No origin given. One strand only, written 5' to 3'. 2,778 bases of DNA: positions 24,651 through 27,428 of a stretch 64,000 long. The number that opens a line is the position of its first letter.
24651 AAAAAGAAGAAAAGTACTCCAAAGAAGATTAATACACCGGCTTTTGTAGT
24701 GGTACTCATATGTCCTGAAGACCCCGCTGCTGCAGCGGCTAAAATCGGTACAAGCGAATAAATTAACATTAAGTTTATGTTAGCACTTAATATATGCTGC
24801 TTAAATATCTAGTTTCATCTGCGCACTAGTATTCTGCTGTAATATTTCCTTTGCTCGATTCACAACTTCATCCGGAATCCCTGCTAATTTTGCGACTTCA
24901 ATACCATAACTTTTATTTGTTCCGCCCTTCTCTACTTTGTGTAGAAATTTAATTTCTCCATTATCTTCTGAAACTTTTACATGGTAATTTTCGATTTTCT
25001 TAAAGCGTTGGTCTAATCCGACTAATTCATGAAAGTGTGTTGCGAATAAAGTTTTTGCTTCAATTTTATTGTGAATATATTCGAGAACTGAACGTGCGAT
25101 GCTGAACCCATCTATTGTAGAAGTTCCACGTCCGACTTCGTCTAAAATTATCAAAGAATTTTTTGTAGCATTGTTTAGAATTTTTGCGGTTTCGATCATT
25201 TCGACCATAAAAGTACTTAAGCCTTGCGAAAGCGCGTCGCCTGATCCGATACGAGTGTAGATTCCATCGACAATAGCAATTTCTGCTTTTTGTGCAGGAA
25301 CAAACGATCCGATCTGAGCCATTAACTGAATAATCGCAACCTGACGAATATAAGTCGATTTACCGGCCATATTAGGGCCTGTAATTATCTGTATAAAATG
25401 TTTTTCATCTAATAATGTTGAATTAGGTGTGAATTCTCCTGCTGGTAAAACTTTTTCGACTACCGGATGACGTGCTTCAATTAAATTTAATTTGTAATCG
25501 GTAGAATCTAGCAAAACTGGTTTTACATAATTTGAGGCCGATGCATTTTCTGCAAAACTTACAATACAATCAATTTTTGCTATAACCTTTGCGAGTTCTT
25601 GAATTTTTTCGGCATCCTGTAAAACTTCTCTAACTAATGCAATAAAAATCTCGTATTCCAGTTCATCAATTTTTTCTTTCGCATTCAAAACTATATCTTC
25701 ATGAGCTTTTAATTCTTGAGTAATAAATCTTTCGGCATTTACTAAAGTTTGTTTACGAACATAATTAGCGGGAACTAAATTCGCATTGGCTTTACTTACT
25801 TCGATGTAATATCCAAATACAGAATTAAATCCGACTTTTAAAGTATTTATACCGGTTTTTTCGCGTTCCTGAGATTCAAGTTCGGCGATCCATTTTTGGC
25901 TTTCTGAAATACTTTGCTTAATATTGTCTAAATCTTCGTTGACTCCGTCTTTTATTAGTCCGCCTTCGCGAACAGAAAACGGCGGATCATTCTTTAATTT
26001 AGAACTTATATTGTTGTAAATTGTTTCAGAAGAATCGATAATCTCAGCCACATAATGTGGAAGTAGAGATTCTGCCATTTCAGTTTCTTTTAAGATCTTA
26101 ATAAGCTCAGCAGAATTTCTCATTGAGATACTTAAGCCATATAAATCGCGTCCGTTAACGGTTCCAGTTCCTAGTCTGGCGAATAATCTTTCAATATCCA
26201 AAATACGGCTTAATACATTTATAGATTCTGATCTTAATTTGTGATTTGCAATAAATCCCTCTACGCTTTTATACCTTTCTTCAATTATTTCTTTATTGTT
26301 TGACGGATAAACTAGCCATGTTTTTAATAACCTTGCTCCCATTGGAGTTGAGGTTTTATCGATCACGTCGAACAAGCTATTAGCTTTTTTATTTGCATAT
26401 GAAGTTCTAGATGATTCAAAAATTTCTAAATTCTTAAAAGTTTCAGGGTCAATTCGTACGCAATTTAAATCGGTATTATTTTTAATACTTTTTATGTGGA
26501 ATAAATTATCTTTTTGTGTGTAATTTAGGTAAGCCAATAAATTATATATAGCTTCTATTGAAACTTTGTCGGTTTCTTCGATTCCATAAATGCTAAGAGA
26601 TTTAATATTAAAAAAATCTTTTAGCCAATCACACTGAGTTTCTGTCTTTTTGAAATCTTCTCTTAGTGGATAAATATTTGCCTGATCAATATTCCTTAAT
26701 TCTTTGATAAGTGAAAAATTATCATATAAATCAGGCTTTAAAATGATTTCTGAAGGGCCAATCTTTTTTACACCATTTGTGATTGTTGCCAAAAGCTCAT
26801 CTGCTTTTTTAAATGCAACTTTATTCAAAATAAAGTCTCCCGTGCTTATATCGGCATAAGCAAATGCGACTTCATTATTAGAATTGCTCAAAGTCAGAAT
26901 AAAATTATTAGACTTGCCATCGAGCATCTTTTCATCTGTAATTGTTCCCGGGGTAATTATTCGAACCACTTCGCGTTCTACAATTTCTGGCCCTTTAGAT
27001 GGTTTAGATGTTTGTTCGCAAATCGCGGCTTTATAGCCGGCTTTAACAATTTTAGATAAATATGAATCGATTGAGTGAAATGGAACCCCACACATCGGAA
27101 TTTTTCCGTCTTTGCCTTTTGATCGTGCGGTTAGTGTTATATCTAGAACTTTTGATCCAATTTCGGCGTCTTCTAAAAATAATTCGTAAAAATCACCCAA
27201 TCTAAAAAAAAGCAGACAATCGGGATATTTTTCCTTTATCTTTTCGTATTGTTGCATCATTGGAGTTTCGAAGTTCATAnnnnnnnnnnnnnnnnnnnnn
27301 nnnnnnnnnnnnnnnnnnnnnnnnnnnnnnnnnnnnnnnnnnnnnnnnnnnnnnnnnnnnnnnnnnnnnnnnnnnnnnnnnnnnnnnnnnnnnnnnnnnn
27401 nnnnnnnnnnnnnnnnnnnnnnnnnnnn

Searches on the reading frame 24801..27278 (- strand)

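Call 53: search_protein_families(library=pfam, proteins=[window:24801-27278:-], max_evalue=0.0001)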
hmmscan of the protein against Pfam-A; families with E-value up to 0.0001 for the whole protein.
window:24801-27278:- (825 aa): 5 families
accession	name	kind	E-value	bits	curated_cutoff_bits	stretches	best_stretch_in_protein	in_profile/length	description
PF00488.27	MutS_V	-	7.4e-87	290.6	30.2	1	630-815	1-186/188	MutS domain V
PF05192.23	MutS_III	-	3.1e-46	158.6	34.1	1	280-576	2-194/194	MutS domain III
PF01624.25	MutS_I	-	7.4e-45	152.2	20.6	1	5-116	1-112/113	MutS domain I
PF05190.23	MutS_IV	-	4.1e-31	107.6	22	1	445-536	1-92/92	MutS family domain IV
PF05188.22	MutS_II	-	1e-15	58.8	25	1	125-263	1-133/133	MutS domain II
